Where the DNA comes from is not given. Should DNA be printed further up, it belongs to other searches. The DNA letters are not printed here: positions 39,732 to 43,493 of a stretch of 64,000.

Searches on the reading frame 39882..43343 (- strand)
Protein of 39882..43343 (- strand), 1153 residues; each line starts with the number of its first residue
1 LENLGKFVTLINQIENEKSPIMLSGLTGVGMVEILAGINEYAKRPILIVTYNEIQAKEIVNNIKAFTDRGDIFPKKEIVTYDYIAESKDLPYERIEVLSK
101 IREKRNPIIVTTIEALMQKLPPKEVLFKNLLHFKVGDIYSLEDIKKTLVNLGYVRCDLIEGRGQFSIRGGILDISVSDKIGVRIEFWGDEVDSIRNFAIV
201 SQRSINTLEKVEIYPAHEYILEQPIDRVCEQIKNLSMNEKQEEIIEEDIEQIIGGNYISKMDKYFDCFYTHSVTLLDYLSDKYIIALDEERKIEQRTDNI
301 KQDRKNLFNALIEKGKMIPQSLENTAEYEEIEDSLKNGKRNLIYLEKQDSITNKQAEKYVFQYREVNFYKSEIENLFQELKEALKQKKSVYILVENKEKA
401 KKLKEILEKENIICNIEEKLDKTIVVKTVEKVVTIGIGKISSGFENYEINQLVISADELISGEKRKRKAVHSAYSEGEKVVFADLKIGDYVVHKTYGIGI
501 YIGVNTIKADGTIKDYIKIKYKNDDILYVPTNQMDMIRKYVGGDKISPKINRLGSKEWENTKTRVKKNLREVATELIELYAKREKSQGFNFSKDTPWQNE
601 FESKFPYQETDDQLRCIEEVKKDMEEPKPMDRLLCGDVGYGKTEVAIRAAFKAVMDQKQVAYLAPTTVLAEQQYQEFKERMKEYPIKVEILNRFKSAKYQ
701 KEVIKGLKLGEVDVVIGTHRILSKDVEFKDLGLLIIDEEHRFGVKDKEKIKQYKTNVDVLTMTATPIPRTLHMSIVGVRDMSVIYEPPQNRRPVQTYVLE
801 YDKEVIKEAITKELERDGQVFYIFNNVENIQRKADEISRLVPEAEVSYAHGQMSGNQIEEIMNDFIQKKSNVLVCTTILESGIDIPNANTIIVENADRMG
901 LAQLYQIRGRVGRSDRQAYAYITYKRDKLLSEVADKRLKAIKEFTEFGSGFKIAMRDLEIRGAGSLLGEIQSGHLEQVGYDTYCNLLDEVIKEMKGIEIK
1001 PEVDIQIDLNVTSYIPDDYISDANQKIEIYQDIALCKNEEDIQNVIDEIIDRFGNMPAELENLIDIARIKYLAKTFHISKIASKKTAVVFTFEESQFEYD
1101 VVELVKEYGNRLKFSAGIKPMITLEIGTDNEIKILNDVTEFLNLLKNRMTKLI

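Call 7: search_protein_families(library=pfam, proteins=[window:39882-43343:-])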
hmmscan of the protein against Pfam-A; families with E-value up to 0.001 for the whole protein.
window:39882-43343:- (1153 aa): 7 families
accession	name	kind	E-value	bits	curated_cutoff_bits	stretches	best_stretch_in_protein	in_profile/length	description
PF00270.35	DEAD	-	5.2e-29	101.6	26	1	610-771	1-164/167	DEAD/DEAH box helicase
PF03461.20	TRCF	-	2.7e-28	98.6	25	1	1009-1096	1-88/95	TRCF domain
PF17757.6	UvrB_inter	-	5.7e-26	90.9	22.9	1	131-219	1-91/91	UvrB interaction domain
PF00271.37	Helicase_C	-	4.2e-20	72.5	23.5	1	808-914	8-109/110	Helicase conserved C-terminal domain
PF02559.22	CarD_TRCF_RID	-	4.5e-20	71.9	23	1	485-541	1-57/57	CarD-like/TRCF RID domain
PF04851.21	ResIII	-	7.2e-16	59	22.5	1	611-766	6-162/164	Type III restriction enzyme, res subunit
PF22590.2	Cas3-like_C_2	-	1.1e-06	29.3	27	1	818-915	3-105/106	CRISPR-associated nuclease/helicase Cas3, C-terminal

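Call 46: find_related_loci(query=window:39882-43343:-, collection=genome_contigs, flank=6000)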
Query window:39882-43343:- (1153 aa) in genome_contigs; peptide patterns used: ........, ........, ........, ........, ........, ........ (x = any residue, [..] = any of these).
600 stretches matched a pattern (row limit reached: there are more); 553 encode a relative of the query (tblastn E <= 1e-3); the best 80 are kept; 80 distinct loci.
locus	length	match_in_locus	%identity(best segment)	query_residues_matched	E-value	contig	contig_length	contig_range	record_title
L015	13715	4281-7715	94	1-1145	0e+0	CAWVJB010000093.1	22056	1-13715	MAG: Bacillota bacterium isolate metabat2_XCR1_HOM_6739_bwa.90 MAG genome assembly, contig: k87_266850, whole genome sho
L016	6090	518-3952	91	1-1145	0e+0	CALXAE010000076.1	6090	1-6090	MAG: uncultured Clostridia bacterium isolate BRZ_DE__bin90 genome assembly, contig: BRZ_DE__NODE_17358_length_6090_cov_8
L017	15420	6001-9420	94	6-1145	0e+0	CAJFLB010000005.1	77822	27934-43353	uncultured Clostridia bacterium isolate Chicken_24_mag_33 genome assembly, contig: MAGpy_11413_24_idba_bin_33_fascaffold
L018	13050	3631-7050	94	6-1145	0e+0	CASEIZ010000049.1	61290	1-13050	uncultured Eubacteriales bacterium isolate SI.B30.metabat-bins.8 genome assembly, contig: SI.B30.metabat-bins.8.fa_k141_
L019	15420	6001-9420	93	6-1145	0e+0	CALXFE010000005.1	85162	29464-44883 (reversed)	MAG: uncultured Clostridia bacterium isolate BRZ_ID__bin55 genome assembly, contig: BRZ_ID__NODE_453_length_85162_cov_26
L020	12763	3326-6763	88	1-1146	0e+0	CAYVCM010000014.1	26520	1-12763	MAG TPA_asm: uncultured Clostridium sp. isolate SRP141132_co4_8 genome assembly, contig: NODE_1510_length_26520_cov_91.6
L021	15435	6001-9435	91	1-1145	0e+0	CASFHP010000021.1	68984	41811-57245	uncultured Eubacteriales bacterium isolate A107_L4_350350_idba_bin.26 genome assembly, contig: A107_L4_350350_idba_bin.2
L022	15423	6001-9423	83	6-1147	0e+0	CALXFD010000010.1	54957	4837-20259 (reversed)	MAG: uncultured Clostridia bacterium isolate BRZ_HT__bin69 genome assembly, contig: BRZ_HT__NODE_999_length_54957_cov_15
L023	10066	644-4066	77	6-1148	0e+0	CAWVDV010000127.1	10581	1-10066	MAG: Bacillota bacterium isolate metabat2_XCR1_HOM_6759_bwa.20 MAG genome assembly, contig: k87_225357, whole genome sho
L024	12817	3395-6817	77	6-1148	0e+0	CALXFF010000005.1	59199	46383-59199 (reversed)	MAG: uncultured Clostridia bacterium isolate BRZ_GP__bin67 genome assembly, contig: BRZ_GP__NODE_677_length_59199_cov_8.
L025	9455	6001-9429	76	5-1149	0e+0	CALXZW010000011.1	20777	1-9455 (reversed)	MAG: uncultured Clostridia bacterium isolate BRZ_Q__bin90 genome assembly, contig: BRZ_Q__NODE_2277_length_20777_cov_5.5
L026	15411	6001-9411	76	6-1145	0e+0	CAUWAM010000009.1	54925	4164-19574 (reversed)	MAG: uncultured Clostridia bacterium isolate ERS329804__bin38 genome assembly, contig: ERS329804_NODE_530_length_54925_c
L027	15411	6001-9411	75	6-1142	0e+0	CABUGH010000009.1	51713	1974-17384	MAG TPA_asm: uncultured Clostridium sp. isolate MGYG-HGUT-03977 genome assembly, contig: GUT_GENOME252578_9, whole genom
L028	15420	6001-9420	83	6-1145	0e+0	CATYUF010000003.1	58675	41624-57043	MAG TPA_asm: uncultured Clostridium sp. isolate ERR9578265_bin.42_MetaWRAP_v1.3_MAG genome assembly, contig: ERZ18533859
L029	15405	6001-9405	75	6-1142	0e+0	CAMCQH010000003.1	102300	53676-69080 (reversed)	MAG: uncultured Clostridium sp. isolate SRR15732364_bin.36_metaWRAP_v1.3_MAG genome assembly, contig: ERZ9426311.55, who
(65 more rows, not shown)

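Call 53: find_encoding_contigs(protein=window:39882-43322:-, flank=2500, max_places=10)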
Protein window:39882-43322:- (1146 aa): 3 contigs read that carry it; 1 place shown.
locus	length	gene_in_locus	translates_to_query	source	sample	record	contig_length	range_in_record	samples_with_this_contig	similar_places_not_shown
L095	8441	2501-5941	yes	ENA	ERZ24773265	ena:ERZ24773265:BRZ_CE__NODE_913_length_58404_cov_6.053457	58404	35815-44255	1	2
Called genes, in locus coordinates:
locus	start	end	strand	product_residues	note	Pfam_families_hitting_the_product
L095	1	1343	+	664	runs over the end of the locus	PF01751:Toprim, PF01131:Topoisom_bac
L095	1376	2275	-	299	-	PF23441:SDR (weak), PF00106:adh_short, PF08659:KR, PF13561:adh_short_C2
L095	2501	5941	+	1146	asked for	PF17757:UvrB_inter, PF02559:CarD_TRCF_RID, PF00270:DEAD, PF04851:ResIII, PF00271:Helicase_C, PF22590:Cas3-like_C_2 (weak), PF03461:TRCF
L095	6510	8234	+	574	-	-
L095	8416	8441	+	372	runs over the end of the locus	PF04015:DUF362, PF25160:LdpA_Fe-S-bd (faint), PF00037:Fer4 (faint), PF12797:Fer4_2 (faint), PF12837:Fer4_6 (faint), PF12838:Fer4_7, PF13187:Fer4_9 (weak), PF14697:Fer4_21 (weak), +2 more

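Call 89: search_protein_families(library=pfam, proteins=[L021:11566-12051:+, L021:11999-12667:+, L021:12869-13930:+, L021:13942-14637:+, L021:10345-11157:+], max_evalue=0.01)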
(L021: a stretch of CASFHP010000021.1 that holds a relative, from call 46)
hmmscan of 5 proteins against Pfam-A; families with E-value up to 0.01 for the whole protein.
L021:11566-12051:+ (161 aa): 1 family
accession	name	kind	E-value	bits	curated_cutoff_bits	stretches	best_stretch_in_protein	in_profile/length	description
PF07963.17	N_methyl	-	0.0025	17.8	21.2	1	12-36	2-26/27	Prokaryotic N-terminal methylation motif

L021:11999-12667:+ (222 aa): 4 families
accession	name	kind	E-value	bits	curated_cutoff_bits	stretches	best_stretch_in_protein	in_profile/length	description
PF03382.20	DUF285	-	3.2e-38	130.6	25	2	60-144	6-88/120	Mycoplasma protein of unknown function, DUF285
PF12799.13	LRR_4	-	0.00018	22.1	27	0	66-101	2-33/44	Leucine Rich repeats (2 copies)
PF23952.1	LRR_EndoS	-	0.0055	17.4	27.9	0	76-177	31-115/116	Endo-beta-N-acetylglucosaminidase EndoS LRR domain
PF13855.12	LRR_8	-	0.0073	16.5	27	0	60-100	20-58/61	Leucine rich repeat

L021:12869-13930:+ (353 aa): 1 family
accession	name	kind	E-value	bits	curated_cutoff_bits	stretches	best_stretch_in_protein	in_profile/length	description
PF00963.24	Cohesin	-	1.5e-06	28.9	24.1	1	36-124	3-110/139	Cohesin domain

L021:13942-14637:+ (231 aa): 1 family
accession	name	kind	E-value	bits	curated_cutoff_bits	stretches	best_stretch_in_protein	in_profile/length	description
PF04203.18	Sortase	-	1.6e-23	83.3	26.6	1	110-230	1-124/125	Sortase domain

L021:10345-11157:+ (270 aa): 4 families
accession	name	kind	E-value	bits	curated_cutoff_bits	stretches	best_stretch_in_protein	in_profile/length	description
PF00588.24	SpoU_methylase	-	2.4e-41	141.6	29.7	1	123-262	2-142/142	SpoU rRNA Methylase family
PF22435.1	MRM3-like_sub_bind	-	3.8e-19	69.3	27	1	9-98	1-84/84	MRM3-like substrate binding domain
PF08032.17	SpoU_sub_bind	-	9.1e-07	29.6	22.8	1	31-103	1-73/76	RNA 2'-O ribose methyltransferase substrate binding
PF22655.1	SpoU_sub_bind_like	-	0.0075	17.2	27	0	18-87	11-78/90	SpoU L30e-like domain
